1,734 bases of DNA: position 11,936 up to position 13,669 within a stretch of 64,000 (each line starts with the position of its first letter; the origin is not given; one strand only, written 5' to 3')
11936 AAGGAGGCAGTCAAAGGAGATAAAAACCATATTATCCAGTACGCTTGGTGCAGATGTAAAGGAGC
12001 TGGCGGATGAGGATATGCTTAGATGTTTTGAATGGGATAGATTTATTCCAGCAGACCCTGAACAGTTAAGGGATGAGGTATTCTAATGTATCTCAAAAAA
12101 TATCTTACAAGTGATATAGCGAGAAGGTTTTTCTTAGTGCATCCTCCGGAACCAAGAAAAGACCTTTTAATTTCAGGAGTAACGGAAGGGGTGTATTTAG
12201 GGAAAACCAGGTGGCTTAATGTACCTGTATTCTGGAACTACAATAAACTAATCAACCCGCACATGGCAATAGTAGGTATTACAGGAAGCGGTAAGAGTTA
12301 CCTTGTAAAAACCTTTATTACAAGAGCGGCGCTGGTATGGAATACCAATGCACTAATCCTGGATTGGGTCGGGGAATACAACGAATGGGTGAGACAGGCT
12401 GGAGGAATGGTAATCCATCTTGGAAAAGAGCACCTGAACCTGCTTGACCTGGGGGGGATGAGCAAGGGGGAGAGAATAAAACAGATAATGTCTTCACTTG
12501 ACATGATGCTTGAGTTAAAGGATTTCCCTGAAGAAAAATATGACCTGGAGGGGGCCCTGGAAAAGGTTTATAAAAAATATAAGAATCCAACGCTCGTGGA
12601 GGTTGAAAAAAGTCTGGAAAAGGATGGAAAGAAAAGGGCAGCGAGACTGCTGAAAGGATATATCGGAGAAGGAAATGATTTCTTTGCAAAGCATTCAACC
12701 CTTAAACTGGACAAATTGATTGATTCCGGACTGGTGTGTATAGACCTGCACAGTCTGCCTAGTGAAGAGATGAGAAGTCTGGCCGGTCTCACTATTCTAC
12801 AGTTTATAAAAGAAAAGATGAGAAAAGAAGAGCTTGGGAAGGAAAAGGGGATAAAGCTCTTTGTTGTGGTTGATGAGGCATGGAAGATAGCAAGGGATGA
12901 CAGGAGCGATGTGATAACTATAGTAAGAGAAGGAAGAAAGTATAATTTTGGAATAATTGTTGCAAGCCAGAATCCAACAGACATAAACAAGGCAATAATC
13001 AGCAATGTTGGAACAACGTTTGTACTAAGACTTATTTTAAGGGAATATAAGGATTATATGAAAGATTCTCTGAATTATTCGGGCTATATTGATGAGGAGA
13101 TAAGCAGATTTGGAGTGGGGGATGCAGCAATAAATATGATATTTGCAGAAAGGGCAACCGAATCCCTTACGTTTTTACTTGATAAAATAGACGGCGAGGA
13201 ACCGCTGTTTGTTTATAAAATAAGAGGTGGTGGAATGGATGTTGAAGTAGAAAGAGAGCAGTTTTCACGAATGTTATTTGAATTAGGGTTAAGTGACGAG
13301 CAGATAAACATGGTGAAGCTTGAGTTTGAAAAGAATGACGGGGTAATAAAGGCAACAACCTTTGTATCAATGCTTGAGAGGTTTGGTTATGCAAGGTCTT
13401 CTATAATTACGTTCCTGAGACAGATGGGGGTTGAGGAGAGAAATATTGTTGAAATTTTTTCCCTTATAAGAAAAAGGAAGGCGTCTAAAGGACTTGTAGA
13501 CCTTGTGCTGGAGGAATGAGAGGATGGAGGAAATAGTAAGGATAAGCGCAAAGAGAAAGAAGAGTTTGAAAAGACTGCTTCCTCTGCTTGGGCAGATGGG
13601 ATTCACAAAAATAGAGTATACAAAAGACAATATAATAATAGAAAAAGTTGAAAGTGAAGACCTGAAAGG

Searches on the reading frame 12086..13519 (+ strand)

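Call 75: search_protein_families(library=pfam, proteins=[window:12086-13519:+], max_evalue=0.01)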
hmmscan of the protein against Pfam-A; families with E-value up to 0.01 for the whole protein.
window:12086-13519:+ (477 aa): 6 families
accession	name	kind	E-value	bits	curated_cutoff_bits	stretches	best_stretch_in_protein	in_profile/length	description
PF01935.23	DUF87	-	8.9e-17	62.4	23.2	1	45-235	11-215/220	Helicase HerA, central domain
PF12846.13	AAA_10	-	1.6e-15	57.5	27.5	1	56-319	20-302/362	AAA-like domain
PF19044.6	P-loop_TraG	-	8.1e-06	25.2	25.8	1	190-305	189-302/413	TraG P-loop domain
PF01580.24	FtsK_SpoIIIE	-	4.7e-05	23.4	24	1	44-83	27-65/221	FtsK/SpoIIIE family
PF10412.15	TrwB_AAD_bind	-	0.00027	20.4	20.5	0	57-100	15-57/387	Type IV secretion-system coupling protein DNA-binding domain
PF01926.29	MMR_HSR1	-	0.0016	19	21.9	1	60-172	2-110/113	50S ribosome-binding GTPase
